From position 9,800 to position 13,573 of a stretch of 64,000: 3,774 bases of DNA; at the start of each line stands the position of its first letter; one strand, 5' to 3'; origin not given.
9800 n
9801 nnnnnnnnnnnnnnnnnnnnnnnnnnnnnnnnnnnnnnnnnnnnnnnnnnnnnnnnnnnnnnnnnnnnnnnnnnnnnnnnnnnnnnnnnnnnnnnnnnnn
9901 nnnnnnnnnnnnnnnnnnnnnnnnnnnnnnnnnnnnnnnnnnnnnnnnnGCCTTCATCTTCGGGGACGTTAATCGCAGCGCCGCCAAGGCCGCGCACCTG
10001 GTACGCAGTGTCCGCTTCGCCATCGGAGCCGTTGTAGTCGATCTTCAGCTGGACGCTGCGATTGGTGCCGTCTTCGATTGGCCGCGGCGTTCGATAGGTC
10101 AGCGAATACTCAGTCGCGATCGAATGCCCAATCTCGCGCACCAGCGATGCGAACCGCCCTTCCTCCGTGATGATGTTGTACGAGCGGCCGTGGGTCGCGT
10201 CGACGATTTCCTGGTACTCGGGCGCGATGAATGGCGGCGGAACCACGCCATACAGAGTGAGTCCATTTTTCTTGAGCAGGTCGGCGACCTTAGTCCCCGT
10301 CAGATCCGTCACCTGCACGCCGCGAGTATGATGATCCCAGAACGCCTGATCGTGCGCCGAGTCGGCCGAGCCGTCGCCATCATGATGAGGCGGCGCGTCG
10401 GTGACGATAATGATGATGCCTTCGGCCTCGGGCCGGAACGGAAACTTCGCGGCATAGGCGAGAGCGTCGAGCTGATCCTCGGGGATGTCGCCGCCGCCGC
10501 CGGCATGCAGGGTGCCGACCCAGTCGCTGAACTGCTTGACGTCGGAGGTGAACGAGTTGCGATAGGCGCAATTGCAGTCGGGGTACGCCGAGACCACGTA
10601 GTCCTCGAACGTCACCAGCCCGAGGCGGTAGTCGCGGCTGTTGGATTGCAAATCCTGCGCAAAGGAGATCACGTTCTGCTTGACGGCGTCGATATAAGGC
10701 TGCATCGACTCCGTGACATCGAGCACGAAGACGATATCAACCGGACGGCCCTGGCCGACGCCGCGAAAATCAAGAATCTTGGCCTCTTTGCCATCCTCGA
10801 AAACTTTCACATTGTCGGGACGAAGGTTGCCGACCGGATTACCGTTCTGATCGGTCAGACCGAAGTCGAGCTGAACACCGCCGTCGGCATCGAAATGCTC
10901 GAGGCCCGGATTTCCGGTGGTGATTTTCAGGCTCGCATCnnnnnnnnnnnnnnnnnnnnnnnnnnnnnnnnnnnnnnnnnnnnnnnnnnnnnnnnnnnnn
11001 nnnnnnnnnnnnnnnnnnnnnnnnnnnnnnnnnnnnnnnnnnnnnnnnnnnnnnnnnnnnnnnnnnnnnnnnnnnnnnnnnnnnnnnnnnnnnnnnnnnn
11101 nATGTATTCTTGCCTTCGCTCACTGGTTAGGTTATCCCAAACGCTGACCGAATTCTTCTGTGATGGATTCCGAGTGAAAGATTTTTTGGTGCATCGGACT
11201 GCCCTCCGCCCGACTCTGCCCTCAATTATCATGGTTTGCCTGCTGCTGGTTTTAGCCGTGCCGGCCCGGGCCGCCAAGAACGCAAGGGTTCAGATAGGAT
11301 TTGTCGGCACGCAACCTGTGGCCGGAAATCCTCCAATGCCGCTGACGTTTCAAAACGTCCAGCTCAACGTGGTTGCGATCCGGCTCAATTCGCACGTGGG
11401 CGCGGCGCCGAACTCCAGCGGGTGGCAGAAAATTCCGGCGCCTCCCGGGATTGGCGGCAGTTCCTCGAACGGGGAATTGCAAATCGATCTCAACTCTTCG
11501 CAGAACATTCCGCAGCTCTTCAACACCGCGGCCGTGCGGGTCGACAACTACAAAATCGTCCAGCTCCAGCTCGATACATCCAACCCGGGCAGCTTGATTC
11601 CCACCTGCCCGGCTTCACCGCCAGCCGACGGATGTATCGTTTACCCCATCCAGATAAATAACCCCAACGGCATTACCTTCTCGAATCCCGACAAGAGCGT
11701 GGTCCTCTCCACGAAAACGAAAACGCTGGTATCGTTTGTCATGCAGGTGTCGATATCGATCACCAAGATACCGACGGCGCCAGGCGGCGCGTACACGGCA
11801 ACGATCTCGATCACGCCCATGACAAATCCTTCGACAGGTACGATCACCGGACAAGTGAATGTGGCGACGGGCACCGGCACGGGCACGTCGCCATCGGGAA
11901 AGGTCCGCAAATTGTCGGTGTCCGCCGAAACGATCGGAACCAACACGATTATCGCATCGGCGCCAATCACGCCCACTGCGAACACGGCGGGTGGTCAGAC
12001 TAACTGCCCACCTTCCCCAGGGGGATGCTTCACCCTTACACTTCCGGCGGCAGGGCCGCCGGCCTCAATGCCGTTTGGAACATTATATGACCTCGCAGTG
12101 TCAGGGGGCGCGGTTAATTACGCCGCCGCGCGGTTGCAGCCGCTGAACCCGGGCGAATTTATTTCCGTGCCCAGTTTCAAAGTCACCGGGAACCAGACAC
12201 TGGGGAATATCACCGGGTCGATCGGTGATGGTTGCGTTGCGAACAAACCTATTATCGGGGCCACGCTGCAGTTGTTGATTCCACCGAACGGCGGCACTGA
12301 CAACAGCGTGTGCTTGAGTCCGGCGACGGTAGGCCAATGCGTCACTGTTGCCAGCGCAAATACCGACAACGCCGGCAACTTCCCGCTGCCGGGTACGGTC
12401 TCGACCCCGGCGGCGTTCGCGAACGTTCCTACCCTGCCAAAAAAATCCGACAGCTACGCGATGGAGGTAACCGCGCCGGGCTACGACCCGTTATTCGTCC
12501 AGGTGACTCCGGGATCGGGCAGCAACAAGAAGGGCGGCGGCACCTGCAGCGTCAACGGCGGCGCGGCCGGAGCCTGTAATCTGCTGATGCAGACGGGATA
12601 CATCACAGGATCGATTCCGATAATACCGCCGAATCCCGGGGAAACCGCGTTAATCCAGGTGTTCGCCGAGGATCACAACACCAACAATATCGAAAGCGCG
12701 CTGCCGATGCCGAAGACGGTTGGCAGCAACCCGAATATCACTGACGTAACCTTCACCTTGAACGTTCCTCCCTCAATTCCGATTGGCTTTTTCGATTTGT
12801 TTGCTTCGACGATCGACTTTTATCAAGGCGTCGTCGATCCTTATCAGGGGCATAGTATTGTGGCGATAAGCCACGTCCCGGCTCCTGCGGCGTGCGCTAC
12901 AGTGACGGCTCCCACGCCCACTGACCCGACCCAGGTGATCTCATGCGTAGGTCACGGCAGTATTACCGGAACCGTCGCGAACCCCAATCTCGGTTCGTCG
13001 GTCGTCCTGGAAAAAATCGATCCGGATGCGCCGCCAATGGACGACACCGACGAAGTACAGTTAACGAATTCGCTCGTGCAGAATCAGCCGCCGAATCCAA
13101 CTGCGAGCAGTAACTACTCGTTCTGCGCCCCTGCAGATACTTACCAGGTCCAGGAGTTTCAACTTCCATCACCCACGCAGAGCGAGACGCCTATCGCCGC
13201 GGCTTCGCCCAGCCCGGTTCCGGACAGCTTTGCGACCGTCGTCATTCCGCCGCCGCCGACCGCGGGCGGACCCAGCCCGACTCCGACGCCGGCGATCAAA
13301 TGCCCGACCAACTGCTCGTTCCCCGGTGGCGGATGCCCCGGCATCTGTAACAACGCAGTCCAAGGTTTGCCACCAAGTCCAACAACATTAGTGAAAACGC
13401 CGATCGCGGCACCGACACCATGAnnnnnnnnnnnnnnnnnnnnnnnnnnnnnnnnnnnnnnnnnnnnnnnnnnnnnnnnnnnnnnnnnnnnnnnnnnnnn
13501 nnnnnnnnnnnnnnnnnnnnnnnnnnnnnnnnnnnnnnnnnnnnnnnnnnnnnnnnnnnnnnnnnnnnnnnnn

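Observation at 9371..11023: Extracytoplasmic vWA domain coupled through one TM helix to a cytoplasmic FHA domain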

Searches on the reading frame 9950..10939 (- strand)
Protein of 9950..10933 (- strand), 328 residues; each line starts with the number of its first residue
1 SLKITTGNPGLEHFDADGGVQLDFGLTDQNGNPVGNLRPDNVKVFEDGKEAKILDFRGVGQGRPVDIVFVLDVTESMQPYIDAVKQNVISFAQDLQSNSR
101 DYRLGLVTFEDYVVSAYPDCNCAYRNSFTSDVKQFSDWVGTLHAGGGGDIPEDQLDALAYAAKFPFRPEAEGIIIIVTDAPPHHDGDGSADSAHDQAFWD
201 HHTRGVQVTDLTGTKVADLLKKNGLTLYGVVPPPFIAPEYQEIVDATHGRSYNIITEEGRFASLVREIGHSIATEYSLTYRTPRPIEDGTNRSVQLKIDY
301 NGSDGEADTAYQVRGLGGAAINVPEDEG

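Call 58: search_solved_structures(query=window:9950-10933:-, max_evalue=0.1, show_alignments=3)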
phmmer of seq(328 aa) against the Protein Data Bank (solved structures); distinct sequences matched with E-value up to 0.1: 52.
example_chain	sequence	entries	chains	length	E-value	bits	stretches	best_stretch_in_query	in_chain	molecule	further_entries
9ind_B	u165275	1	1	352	3.6e-05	26.6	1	62-183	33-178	Integrin beta-8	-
8vsd_B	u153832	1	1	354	3.7e-05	26.5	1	62-183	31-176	Integrin beta-8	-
8tcf_B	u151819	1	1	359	3.7e-05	26.5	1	61-183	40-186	Integrin beta-8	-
6om2_B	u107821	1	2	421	5.8e-05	25.9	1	61-183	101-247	Integrin beta-8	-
6om1_B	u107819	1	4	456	7.4e-05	25.5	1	62-183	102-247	Integrin beta-8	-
7y1t_B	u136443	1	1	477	8.4e-05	25.3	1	62-183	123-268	Integrin beta-8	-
6djp_B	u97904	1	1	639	0.00019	24.2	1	62-183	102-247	Integrin beta-8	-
8vs6_B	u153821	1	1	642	0.0002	24.1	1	62-183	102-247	Integrin beta-8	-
6uja_B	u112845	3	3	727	0.00025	23.8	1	62-183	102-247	Integrin beta-8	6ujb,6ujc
9p96_B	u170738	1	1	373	0.001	21.8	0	31-115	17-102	Integrin beta-7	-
7ceb_B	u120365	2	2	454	0.0017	21.1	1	60-188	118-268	Integrin beta-1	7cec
9p6s_B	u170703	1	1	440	0.0017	21.1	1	60-189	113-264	Integrin beta-1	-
8w30_B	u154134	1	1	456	0.0017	21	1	60-188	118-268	Integrin beta-1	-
4wjk_B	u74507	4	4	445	0.0018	21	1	60-189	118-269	Integrin beta-1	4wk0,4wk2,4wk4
3vi3_B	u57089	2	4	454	0.0019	20.9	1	60-188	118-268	Integrin beta-1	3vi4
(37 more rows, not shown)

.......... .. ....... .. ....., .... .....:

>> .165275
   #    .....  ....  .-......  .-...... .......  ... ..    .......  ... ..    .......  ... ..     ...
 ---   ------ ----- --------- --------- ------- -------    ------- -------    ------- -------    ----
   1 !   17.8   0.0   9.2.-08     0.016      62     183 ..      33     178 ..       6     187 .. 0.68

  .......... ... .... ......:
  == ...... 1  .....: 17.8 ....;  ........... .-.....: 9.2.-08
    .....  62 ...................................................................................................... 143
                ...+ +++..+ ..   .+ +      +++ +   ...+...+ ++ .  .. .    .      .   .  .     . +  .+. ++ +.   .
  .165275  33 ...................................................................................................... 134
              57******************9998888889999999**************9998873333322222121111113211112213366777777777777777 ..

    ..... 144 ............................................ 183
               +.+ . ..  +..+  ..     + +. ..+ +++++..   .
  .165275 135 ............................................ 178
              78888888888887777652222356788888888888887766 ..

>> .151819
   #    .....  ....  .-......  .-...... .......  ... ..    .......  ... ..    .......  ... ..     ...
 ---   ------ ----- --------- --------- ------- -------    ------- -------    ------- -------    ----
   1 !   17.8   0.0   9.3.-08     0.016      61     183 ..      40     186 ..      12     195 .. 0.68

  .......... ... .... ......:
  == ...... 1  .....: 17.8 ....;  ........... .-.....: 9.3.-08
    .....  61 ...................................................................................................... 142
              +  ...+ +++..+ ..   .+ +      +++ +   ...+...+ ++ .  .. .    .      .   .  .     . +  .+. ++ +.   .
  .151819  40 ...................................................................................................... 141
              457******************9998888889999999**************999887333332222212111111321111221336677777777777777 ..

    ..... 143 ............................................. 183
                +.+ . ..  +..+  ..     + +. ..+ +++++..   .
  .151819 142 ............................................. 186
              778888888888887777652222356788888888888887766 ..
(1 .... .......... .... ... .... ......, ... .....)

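Call 86: search_solved_structures(query=A6, max_evalue=0.001, show_alignments=2)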
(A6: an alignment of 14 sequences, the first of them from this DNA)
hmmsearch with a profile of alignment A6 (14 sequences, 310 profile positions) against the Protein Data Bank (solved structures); distinct sequences matched with E-value up to 0.001: 81 (the best 60 are shown).
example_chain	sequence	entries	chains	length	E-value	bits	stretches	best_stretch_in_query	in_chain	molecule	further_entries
9ind_B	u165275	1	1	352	1e-13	54.1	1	64-223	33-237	Integrin beta-8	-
8vsd_B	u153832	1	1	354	1.1e-13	54.1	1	64-223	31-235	Integrin beta-8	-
8tcf_B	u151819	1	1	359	1.1e-13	54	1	65-223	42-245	Integrin beta-8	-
6om2_B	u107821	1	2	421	1.7e-13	53.4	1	65-223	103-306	Integrin beta-8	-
6om1_B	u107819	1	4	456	2.2e-13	53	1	65-223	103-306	Integrin beta-8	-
7y1t_B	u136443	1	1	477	2.5e-13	52.8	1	65-223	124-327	Integrin beta-8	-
6djp_B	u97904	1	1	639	5.3e-13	51.8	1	64-221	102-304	Integrin beta-8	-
8vs6_B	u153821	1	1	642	5.3e-13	51.7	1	64-221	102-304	Integrin beta-8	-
6uja_B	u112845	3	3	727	7e-13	51.4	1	64-191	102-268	Integrin beta-8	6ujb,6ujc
9p96_B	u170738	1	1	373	3e-11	46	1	31-273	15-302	Integrin beta-7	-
3v4p_B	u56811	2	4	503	8.1e-11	44.6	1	32-273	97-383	Integrin beta-7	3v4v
9p95_B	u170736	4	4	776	2.6e-10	42.9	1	32-273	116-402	Integrin beta-7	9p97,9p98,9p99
8zjf_B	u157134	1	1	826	2.9e-10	42.8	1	32-273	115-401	Integrin beta-7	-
5ffg_B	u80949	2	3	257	3.6e-10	42.5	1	64-234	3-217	Integrin beta-6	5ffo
4wjk_B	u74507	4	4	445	4.2e-10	42.2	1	58-232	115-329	Integrin beta-1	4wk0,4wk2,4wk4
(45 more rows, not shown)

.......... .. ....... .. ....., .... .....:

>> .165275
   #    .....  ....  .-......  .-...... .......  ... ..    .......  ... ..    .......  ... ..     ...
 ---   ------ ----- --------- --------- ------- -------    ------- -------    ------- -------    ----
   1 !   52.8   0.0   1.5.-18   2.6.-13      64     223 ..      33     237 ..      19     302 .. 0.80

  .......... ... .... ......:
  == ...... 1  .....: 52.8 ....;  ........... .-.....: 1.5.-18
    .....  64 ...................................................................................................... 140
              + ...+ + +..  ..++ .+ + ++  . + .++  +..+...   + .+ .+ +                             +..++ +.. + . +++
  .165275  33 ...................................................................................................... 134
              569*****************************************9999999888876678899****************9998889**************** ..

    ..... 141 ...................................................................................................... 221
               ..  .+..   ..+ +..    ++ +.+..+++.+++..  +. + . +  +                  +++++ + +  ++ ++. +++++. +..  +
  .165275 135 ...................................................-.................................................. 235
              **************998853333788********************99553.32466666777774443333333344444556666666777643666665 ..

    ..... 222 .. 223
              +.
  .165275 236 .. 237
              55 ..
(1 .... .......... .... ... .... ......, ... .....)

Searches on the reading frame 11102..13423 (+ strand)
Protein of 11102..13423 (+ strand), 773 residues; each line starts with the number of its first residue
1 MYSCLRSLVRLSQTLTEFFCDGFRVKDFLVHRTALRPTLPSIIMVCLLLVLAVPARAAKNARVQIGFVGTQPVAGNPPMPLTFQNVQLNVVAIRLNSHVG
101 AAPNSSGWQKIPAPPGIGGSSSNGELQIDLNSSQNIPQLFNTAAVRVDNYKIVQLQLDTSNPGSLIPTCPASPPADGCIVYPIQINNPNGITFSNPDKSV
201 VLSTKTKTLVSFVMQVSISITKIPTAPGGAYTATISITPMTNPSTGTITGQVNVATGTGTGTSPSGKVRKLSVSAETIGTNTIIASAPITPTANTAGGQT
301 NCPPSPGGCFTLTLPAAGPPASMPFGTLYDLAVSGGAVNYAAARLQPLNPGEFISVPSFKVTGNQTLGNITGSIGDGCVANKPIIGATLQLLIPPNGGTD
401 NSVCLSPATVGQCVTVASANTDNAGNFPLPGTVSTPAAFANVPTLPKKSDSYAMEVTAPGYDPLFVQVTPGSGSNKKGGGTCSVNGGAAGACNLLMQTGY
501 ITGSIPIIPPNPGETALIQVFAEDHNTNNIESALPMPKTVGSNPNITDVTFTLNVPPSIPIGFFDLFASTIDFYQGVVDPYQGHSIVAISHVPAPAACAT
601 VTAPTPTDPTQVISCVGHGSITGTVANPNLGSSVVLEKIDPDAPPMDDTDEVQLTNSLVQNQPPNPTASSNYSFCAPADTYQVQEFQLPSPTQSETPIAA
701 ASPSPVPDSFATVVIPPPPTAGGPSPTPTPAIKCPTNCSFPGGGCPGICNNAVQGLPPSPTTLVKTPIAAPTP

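Call 3: search_protein_families(library=pfam, proteins=[window:11102-13423:+], max_evalue=0.01)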
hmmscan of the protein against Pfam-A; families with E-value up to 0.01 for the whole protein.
window:11102-13423:+ (773 aa): 0 families

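Call 4: search_protein_families(library=ncbifam, proteins=[window:11102-13423:+], max_evalue=0.01)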
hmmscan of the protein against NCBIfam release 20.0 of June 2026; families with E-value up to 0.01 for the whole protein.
window:11102-13423:+ (773 aa): 0 families

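Call 75: search_solved_structures(query=A5, max_evalue=1)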
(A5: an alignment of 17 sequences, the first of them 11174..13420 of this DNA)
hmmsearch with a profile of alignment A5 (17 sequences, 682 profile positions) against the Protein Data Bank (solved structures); distinct sequences matched with E-value up to 1: 0.

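Call 76: search_protein_families(library=pfam, alignment_id=A5, max_evalue=0.1)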
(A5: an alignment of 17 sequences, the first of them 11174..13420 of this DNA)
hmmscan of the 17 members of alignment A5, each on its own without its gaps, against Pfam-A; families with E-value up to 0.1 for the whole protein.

A. member 1, window:11174-13420:+ (749 aa): 0 families

B. families by the number of members that match (of 17 scanned): 5 families
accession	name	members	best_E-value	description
PF14321.11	DUF4382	9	1e-05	Domain of unknown function (DUF4382)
PF13620.12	CarboxypepD_reg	3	7e-10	Carboxypeptidase regulatory-like domain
PF13715.12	CarbopepD_reg_2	3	0.0023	CarboxypepD_reg-like domain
PF19821.5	Phage_capsid_2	1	0.046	Phage capsid protein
PF17802.7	SpaA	1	0.095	Prealbumin-like fold domain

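Call 79: search_protein_families(library=padloc, proteins=[window:11174-13420:+], max_evalue=0.001)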
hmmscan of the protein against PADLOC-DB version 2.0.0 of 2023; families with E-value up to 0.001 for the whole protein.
window:11174-13420:+ (749 aa): 0 families
